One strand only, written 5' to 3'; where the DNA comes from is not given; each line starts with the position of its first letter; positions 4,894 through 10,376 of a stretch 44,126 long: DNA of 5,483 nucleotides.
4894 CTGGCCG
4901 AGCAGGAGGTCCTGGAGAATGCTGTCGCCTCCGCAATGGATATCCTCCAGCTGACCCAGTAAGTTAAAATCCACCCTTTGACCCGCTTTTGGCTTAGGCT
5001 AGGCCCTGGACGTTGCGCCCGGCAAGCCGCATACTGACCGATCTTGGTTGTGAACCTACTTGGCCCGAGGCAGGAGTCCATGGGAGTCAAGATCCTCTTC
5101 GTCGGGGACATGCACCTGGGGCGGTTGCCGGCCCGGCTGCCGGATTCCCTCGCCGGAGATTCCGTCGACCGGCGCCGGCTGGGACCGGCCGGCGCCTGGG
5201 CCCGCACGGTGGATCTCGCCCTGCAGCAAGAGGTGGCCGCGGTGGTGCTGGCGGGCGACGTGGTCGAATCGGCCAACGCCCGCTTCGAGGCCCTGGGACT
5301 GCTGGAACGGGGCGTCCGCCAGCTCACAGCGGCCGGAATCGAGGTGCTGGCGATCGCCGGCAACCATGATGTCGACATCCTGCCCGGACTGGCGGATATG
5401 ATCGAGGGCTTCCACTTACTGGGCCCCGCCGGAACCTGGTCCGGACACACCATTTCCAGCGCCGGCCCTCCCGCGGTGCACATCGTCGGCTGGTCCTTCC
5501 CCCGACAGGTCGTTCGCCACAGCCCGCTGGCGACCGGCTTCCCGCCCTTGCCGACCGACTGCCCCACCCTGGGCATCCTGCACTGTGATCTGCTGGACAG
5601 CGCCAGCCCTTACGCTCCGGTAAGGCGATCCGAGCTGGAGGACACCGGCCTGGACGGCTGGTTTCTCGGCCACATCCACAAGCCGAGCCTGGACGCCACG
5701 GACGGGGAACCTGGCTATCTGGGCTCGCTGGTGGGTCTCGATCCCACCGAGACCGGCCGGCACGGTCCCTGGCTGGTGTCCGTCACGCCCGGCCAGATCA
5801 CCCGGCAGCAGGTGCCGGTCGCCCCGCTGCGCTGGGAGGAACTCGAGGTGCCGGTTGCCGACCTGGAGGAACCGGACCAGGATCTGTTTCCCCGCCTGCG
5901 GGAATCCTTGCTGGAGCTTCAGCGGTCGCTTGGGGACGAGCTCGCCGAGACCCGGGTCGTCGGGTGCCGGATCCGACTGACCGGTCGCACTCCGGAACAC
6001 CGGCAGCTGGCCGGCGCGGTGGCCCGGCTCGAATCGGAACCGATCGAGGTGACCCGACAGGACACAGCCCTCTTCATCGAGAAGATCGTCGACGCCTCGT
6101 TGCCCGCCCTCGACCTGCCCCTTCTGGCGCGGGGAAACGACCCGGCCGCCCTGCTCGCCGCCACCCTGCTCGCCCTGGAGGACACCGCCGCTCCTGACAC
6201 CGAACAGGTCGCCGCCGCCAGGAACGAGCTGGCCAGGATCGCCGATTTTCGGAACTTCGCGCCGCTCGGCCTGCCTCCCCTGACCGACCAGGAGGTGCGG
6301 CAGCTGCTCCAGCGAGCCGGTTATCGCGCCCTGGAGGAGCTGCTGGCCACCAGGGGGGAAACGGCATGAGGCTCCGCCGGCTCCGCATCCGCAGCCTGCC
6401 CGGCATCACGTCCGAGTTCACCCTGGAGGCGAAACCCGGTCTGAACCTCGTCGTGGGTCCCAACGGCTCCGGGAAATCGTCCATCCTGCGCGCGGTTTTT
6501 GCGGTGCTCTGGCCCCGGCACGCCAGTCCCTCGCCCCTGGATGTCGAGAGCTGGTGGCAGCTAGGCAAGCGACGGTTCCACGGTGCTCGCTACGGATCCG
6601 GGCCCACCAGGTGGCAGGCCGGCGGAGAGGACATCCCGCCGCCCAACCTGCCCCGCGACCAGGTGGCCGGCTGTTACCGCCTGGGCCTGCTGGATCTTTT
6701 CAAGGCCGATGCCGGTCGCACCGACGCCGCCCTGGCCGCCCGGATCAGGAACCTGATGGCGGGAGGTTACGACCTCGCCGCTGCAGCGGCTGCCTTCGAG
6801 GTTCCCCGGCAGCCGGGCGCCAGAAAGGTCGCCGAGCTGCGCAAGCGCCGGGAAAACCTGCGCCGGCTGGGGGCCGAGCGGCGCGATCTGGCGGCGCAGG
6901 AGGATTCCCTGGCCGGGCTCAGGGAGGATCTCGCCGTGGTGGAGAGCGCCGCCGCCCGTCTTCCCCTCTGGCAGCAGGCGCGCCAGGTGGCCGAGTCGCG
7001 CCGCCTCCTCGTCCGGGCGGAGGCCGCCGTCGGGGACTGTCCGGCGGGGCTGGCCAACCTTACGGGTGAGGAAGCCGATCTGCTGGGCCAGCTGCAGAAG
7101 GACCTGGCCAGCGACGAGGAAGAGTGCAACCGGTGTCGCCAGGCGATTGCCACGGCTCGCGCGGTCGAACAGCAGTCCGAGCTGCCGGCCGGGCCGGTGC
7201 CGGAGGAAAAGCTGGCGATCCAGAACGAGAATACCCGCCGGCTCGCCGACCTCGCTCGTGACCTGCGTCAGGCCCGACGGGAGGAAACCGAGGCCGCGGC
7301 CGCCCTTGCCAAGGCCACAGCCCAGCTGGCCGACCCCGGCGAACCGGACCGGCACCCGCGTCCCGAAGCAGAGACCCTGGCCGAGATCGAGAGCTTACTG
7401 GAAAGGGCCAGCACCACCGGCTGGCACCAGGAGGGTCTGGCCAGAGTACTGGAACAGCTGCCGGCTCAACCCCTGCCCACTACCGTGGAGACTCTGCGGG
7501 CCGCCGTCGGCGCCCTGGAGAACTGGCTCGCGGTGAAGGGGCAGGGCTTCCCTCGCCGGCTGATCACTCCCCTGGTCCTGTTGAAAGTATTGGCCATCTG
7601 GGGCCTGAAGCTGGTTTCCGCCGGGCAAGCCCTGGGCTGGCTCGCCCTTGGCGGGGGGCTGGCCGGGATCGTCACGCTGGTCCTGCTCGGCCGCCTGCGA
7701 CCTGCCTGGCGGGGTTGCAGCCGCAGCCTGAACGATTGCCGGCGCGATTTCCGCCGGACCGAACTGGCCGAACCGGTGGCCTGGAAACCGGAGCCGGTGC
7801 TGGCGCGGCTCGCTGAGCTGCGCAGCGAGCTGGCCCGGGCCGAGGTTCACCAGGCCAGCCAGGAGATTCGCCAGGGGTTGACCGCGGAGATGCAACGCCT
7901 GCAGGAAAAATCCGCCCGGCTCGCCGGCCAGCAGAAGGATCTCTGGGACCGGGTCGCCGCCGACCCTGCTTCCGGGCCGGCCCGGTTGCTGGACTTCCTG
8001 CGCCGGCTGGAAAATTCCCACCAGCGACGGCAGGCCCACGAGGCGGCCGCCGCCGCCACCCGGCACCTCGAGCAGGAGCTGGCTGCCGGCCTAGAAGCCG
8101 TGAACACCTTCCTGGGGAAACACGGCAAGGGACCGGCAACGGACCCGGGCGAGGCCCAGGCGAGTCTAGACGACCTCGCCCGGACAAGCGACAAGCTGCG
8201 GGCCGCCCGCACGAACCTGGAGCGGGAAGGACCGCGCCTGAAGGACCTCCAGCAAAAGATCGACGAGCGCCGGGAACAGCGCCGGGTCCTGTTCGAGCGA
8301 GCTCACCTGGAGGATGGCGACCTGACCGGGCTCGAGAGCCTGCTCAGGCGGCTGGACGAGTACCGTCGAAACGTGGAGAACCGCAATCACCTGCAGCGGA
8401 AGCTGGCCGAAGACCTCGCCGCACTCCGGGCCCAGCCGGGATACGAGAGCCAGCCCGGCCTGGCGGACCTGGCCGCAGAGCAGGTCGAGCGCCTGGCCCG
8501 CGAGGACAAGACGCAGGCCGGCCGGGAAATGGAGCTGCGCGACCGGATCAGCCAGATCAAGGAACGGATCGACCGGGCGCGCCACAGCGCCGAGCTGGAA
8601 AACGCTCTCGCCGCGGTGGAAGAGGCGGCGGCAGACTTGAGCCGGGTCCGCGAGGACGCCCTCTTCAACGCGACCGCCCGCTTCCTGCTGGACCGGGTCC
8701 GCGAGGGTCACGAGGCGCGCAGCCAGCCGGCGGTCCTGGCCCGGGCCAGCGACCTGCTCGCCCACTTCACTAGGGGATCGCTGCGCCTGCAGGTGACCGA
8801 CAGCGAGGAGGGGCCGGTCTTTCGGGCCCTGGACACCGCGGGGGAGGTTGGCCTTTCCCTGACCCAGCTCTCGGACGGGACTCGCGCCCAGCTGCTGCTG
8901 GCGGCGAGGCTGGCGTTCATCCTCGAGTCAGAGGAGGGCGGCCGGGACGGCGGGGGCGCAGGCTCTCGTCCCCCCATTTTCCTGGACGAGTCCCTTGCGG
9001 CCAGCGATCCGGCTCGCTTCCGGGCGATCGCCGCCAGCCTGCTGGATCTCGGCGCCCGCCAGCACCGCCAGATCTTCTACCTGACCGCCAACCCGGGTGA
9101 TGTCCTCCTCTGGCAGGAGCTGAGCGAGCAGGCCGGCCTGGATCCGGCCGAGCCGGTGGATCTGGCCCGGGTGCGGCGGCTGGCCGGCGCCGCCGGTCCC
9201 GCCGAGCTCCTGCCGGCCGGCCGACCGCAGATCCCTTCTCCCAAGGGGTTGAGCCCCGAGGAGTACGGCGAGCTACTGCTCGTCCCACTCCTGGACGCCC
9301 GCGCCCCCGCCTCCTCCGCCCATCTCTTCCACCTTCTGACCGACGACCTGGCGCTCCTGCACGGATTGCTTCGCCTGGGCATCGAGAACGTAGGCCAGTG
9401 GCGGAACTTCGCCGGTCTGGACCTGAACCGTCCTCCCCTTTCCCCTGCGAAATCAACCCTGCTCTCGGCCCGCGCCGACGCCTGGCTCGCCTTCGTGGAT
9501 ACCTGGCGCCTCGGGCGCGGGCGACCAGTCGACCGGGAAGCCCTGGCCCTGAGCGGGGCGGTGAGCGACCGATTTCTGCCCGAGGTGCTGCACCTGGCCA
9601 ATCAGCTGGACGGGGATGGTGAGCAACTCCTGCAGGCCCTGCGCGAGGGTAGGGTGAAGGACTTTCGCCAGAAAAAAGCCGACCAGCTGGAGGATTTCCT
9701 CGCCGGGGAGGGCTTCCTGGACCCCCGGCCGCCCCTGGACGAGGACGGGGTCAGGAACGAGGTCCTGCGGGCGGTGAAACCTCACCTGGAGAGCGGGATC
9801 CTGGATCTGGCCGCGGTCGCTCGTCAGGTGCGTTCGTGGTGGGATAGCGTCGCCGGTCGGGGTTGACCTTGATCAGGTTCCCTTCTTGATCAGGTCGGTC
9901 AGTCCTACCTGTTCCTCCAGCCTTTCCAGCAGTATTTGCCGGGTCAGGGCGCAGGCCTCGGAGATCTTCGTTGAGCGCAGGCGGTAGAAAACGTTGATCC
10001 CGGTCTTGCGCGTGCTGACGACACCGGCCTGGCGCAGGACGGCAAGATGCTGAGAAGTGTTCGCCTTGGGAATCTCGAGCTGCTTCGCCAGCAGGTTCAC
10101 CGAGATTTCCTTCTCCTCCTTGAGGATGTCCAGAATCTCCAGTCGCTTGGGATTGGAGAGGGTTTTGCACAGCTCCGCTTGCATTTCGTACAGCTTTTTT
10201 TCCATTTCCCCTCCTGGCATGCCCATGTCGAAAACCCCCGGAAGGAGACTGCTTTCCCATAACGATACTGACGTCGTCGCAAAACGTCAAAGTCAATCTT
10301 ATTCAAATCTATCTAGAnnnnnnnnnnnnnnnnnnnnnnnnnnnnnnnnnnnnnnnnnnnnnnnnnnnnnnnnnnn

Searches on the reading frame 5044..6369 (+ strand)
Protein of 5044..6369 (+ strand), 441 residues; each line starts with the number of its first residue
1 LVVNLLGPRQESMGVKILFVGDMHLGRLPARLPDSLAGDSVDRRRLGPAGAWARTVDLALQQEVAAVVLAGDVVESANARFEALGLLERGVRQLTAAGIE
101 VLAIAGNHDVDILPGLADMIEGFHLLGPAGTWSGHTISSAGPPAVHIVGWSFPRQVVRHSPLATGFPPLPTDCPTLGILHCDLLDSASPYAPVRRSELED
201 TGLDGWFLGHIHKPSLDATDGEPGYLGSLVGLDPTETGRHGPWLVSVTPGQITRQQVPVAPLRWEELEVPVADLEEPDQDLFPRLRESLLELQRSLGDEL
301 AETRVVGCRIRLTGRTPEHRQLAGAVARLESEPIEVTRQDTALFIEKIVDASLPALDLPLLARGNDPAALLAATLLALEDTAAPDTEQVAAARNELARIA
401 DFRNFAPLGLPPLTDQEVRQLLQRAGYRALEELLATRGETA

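Call 59: search_protein_families(library=pfam, proteins=[window:5044-6369:+], max_evalue=0.001)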
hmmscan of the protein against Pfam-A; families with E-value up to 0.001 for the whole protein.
window:5044-6369:+ (441 aa): 1 family
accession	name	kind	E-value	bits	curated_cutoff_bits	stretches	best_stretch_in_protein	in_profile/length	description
PF00149.33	Metallophos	-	3.7e-10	41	21.5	1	16-214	2-191/191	Calcineurin-like phosphoesterase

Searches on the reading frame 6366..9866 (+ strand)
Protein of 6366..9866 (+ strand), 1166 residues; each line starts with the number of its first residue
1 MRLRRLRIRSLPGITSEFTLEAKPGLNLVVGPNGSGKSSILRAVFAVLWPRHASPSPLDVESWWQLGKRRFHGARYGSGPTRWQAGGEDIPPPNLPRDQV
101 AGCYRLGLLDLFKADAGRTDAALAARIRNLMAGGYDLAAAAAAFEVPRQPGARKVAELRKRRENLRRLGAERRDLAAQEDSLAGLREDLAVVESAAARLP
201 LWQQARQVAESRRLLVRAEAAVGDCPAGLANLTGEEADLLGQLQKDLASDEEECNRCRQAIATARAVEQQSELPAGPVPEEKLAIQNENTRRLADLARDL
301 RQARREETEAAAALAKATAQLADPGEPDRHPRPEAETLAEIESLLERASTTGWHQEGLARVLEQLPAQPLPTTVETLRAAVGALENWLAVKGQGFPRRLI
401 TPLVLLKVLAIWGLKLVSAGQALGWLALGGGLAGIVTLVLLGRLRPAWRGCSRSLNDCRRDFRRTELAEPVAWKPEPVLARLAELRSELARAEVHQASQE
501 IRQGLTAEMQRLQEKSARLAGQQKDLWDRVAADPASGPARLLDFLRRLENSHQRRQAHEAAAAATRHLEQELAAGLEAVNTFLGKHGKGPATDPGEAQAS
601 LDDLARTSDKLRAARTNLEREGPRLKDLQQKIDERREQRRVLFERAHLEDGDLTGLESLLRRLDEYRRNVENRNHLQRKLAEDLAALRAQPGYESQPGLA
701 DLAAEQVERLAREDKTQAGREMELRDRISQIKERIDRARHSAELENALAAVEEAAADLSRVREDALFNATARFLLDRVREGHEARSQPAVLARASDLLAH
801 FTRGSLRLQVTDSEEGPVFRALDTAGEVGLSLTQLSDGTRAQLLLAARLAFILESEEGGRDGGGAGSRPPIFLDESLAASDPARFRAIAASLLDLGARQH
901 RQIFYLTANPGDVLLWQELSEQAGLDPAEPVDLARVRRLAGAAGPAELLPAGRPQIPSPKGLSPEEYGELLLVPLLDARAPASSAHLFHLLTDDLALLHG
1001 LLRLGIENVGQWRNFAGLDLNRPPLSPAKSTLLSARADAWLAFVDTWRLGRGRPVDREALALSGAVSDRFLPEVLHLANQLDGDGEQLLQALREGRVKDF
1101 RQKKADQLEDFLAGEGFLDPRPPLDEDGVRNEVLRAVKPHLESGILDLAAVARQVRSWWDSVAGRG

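Call 59: search_protein_families(library=pfam, proteins=[window:6366-9866:+], max_evalue=0.001)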
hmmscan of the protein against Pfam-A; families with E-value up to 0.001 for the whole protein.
window:6366-9866:+ (1166 aa): 6 families
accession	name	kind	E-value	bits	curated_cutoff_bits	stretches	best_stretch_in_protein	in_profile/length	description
PF13476.12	AAA_23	-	1.1e-07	33.2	27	1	9-50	8-45/201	AAA domain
PF02463.25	SMC_N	-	6.8e-07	29.4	40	1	3-46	2-46/220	RecF/RecN/SMC N terminal domain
PF13514.12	AAA_27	-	1.5e-05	25.1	22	1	1-49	1-51/206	AAA domain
PF13304.12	AAA_21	-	1.8e-05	25.4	27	0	26-45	1-20/304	AAA domain, putative AbiEii toxin, Type IV TA system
PF13555.12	AAA_29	-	2.5e-05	24.4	27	1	25-52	23-50/61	P-loop containing region of AAA domain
PF13175.12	AAA_15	-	0.0004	20.5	32.1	1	1-43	1-42/374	AAA ATPase domain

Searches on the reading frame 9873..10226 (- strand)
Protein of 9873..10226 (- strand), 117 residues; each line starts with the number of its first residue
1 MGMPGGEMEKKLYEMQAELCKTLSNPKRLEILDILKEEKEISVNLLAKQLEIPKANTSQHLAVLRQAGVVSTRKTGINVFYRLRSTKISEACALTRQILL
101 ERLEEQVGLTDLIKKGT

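Call 59: search_protein_families(library=pfam, proteins=[window:9873-10226:-], max_evalue=0.001)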
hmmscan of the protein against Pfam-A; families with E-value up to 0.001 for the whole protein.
window:9873-10226:- (117 aa): 8 families
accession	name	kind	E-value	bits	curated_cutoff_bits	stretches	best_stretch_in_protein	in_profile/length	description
PF01022.26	HTH_5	-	6.6e-12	45.6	22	1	25-71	1-46/47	Bacterial regulatory protein, arsR family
PF12840.13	HTH_20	-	2.5e-11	43.8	27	1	23-71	1-49/51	Helix-turn-helix domain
PF25212.1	HVO_A0114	-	1.3e-07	31.7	27.6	1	17-77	13-73/84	HVO_A0114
PF13412.12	HTH_24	-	1.1e-06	28.6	21.9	1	25-70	2-47/48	Winged helix-turn-helix DNA-binding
PF09339.16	HTH_IclR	-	3.6e-06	27.1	22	1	29-72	6-50/52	IclR helix-turn-helix domain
PF12802.13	MarR_2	-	7.2e-06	26.5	27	1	28-73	7-53/61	MarR family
PF13601.12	HTH_34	-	3.3e-05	24.4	27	1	28-75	2-49/80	Winged helix DNA-binding domain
PF01047.28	MarR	-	0.00034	20.9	24.6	1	26-71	3-48/59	MarR family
